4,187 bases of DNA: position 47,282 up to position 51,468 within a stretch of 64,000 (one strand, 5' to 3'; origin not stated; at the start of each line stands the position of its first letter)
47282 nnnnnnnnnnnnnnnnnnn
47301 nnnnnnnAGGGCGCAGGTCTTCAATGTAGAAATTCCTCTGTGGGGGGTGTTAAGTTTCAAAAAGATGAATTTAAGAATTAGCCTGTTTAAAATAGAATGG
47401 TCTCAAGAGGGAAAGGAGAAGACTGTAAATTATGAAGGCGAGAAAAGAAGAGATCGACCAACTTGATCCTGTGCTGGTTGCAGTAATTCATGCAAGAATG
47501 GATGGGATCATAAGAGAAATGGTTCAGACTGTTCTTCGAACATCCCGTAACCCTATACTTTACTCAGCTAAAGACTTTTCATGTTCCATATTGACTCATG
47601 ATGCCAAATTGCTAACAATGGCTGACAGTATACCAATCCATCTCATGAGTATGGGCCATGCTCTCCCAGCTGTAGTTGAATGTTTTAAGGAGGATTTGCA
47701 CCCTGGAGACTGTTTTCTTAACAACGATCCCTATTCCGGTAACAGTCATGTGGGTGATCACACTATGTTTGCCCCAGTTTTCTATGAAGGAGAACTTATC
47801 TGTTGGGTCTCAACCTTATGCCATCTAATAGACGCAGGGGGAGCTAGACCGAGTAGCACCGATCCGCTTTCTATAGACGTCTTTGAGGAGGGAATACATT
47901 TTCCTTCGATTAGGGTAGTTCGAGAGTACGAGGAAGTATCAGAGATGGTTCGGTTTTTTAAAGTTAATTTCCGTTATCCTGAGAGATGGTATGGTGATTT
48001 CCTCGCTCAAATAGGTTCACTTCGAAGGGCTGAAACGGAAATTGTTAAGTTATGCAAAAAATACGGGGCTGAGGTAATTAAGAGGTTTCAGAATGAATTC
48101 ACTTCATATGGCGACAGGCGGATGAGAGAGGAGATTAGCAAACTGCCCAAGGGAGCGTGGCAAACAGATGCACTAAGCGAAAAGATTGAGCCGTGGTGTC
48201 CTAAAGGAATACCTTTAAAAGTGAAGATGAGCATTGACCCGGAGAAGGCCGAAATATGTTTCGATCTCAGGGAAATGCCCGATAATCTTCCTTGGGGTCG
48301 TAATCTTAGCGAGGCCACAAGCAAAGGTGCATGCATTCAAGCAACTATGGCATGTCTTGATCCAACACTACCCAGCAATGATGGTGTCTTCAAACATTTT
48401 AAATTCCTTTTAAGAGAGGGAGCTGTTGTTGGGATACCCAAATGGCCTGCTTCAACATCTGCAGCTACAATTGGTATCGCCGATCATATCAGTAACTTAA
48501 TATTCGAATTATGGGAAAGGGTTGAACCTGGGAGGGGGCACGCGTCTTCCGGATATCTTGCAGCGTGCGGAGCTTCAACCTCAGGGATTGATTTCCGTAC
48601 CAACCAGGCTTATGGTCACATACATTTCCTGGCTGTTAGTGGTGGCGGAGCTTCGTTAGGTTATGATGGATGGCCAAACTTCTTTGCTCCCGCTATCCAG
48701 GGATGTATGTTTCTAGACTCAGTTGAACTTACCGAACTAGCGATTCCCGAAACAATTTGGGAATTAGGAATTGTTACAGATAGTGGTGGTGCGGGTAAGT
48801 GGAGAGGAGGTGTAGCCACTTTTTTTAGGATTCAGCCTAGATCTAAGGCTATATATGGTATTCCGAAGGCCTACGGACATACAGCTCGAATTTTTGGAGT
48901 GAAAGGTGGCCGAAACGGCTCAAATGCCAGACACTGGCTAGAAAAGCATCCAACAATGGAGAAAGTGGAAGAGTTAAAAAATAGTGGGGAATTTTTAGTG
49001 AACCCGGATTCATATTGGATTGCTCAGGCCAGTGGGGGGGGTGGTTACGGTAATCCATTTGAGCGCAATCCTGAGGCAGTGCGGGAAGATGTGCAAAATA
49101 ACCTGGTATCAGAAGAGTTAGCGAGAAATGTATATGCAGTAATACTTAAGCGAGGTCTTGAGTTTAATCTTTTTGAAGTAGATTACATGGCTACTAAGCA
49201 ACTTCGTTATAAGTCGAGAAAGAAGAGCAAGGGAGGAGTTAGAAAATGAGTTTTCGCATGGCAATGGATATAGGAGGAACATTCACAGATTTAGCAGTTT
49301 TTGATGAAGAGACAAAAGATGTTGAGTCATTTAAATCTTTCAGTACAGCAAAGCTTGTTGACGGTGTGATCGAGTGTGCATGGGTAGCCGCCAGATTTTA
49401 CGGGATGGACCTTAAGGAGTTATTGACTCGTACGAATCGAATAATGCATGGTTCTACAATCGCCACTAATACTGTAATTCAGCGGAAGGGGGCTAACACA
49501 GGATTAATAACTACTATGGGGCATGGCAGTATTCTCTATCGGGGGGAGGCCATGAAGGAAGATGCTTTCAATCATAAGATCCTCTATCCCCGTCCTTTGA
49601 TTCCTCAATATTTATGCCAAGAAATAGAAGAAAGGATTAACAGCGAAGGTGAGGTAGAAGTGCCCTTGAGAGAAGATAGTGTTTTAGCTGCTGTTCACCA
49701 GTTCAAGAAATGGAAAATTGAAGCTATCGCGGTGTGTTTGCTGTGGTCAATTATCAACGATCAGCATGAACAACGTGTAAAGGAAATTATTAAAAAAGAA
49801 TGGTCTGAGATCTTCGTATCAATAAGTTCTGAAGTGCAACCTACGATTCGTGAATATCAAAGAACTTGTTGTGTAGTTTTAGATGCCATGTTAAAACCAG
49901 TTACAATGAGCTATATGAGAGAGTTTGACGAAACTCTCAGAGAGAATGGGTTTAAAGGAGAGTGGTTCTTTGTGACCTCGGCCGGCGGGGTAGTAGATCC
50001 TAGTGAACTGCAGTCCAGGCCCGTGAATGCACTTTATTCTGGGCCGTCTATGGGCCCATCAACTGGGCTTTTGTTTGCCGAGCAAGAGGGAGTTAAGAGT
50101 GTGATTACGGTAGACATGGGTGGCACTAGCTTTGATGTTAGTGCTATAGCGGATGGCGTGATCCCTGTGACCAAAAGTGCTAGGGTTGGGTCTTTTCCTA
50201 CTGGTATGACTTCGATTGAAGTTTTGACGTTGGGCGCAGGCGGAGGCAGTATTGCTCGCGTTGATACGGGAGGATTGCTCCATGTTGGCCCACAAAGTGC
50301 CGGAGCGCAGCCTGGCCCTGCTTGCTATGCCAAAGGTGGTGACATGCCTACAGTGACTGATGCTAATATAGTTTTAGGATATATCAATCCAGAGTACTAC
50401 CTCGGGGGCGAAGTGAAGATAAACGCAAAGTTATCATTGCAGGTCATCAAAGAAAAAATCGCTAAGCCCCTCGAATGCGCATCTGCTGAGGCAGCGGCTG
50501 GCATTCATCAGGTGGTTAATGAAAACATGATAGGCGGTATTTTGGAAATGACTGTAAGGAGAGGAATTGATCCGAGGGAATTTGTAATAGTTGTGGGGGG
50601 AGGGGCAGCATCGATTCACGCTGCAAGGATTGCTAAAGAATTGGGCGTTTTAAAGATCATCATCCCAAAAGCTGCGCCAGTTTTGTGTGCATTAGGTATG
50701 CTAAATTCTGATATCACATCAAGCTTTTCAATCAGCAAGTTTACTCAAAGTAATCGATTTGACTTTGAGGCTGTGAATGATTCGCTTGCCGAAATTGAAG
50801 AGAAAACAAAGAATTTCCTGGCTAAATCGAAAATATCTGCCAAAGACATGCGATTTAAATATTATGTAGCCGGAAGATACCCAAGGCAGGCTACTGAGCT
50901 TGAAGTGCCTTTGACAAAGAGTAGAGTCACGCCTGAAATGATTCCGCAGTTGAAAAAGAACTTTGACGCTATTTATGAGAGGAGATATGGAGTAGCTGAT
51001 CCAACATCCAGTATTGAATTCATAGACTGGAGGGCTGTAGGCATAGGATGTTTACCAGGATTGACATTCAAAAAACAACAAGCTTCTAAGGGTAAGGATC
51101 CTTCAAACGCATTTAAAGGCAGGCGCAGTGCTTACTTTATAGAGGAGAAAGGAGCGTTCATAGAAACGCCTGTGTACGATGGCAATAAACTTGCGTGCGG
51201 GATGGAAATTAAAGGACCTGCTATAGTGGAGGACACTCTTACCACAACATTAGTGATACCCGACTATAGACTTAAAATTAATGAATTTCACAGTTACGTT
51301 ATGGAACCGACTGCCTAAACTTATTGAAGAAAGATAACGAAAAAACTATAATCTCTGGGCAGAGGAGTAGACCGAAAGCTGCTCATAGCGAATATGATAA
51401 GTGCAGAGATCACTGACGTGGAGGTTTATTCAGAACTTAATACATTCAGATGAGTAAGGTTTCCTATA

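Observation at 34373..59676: A ~25-kb compositionally distinct island that may encode an undescribed anaerobic route for a lactam, cyclic amino acid or diamino acid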

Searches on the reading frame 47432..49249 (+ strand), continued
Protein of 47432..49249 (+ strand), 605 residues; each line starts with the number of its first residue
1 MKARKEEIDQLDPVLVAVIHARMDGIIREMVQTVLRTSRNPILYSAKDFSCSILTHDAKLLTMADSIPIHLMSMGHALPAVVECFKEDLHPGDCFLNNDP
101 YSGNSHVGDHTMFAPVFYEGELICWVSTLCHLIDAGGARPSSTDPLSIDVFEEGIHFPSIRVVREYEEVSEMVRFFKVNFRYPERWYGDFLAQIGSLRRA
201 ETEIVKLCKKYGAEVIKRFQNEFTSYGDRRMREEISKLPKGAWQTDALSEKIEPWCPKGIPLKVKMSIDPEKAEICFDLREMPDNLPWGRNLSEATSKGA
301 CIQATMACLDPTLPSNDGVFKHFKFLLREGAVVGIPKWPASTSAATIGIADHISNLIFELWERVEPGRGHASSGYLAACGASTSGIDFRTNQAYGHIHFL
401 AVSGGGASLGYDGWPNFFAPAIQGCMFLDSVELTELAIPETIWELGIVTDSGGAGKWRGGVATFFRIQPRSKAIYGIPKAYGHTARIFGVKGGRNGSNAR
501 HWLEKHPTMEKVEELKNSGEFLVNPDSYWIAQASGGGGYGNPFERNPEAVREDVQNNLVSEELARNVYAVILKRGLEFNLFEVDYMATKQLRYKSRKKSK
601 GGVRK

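Call 73: search_dna_similar(query=window:47432-49249:+, collection=plasmids, mode=protein, max_rows=12)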
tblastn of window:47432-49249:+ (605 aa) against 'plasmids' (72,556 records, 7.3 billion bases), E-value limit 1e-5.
Records with a match: 945; places in all: 1319; records where one place covers at least 80% of the query: 864.
Best place of each record, by identity: <60% 945.
By first word of the organism name: Agrobacterium 173; Rhizobium 158; Sinorhizobium 115; Pseudosulfitobacter 49; Paracoccus 35; Rhodococcus 22; Sulfitobacter 20; Ensifer 15; Paraburkholderia 14; Mesorhizobium 13; and 111 more.
By predicted mobility (MOB-suite, as given by PLSDB): non-mobilizable 546; conjugative 280; mobilizable 119.
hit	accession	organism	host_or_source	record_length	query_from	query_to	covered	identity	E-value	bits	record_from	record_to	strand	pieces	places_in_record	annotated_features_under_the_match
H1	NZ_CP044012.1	Sinorhizobium sp. BG8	Prosopis cineraria,pure bacterial ...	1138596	8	592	97%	44.6%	3e-167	535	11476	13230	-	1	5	none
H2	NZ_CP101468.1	Rhodococcus gordoniae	water,poultry farm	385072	3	592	98%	37.4%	5e-116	387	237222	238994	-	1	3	hydantoinase B/oxoprolinase family protein | hydantoinase/oxoprolinase family protein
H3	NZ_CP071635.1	Rhizobium sp. NZLR1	lentil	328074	10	592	96%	37.1%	2e-113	380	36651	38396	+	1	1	hydantoinase B/oxoprolinase family protein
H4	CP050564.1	Rhizobium leguminosarum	Lathyrus sativus,cell culture,root ...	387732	10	592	96%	37.1%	2e-113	380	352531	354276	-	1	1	hydantoinase B/oxoprolinase family protein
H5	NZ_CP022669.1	Rhizobium leguminosarum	single cell,root nodules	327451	10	592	96%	37.1%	2e-113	380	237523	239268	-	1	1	hydantoinase B/oxoprolinase family protein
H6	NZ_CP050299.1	Mesorhizobium huakuii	Oxytropis kamtschatica,cell ...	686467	10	584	95%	36.9%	5e-109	367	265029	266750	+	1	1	hydantoinase B/oxoprolinase family protein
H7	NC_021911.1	Rhizobium etli bv. mimosae str. Mim1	Mimosa affinis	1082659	1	570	94%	36.6%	2e-98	336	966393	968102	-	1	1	record has no annotation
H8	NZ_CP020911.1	Rhizobium etli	Phaseolus vulgaris,cell culture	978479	1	570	94%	36.6%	2e-98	336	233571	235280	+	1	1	hydantoinase B/oxoprolinase family protein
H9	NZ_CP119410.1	Pararhizobium gei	cell culture,Geum aleppicum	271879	10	583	95%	36.3%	7e-111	372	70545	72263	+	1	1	hydantoinase B/oxoprolinase family protein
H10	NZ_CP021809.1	Sinorhizobium meliloti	Medicago sativa,Single Cell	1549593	10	584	95%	36.2%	1e-109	369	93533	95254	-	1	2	none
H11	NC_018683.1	Sinorhizobium meliloti Rm41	-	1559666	10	584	95%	36.2%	1e-109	369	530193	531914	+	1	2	none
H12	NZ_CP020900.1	Rhizobium phaseoli Brasil 5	Phaseolus vulgaris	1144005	1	570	94%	36.5%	1e-97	334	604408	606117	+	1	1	record has no annotation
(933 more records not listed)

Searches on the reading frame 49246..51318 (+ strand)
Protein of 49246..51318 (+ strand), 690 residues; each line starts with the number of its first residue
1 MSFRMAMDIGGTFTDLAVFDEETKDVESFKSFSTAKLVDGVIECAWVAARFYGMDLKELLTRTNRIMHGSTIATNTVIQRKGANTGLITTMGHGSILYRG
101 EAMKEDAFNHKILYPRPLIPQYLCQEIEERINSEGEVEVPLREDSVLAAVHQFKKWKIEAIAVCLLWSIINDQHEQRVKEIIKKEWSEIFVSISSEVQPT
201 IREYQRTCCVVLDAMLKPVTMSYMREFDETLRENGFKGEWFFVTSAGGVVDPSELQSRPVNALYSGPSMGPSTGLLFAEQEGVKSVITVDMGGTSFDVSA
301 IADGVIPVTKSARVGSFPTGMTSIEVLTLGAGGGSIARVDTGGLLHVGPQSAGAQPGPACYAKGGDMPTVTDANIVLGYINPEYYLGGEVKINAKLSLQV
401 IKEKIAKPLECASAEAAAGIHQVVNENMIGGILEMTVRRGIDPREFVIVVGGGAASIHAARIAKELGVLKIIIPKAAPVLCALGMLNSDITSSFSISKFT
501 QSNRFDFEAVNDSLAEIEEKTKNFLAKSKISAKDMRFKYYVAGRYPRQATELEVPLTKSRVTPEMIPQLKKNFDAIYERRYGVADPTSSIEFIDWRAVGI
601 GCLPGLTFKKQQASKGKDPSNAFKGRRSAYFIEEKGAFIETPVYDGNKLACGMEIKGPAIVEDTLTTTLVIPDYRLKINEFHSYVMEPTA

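Call 7: search_protein_families(library=pfam, proteins=[window:49246-51318:+])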
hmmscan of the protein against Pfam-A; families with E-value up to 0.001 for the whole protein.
window:49246-51318:+ (690 aa): 3 families
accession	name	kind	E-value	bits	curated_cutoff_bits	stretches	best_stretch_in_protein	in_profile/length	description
PF01968.24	Hydantoinase_A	-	3.4e-81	273.1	22.9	1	206-491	1-288/291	Hydantoinase/oxoprolinase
PF05378.19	Hydant_A_N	-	7.2e-42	143.5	25.2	1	4-185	1-175/176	Hydantoinase/oxoprolinase N-terminal region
PF19278.4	Hydant_A_C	-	1.9e-15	57.2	21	1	508-673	12-176/193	Hydantoinase/oxoprolinase C-terminal domain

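Call 9: search_protein_families(library=ncbifam, proteins=[window:49246-51318:+], max_evalue=0.00001)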
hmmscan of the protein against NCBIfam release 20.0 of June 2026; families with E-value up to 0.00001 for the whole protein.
window:49246-51318:+ (690 aa): 3 families
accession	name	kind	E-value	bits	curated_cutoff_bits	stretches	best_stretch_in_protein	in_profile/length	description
NF050156.1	CapLactmsAlpCapA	equivalog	4.3e-183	610.3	1000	1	3-688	1-687/689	caprolactamase subunit alpha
NF042975.2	AcphenoCarb_ApcC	equivalog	2e-107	360.2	1500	1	6-687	12-710/733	acetophenone carboxylase subunit gamma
NF042960.1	AcphenoCarb_ApcA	equivalog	1.9e-57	194.9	1250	1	5-682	4-651/658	acetophenone carboxylase subunit alpha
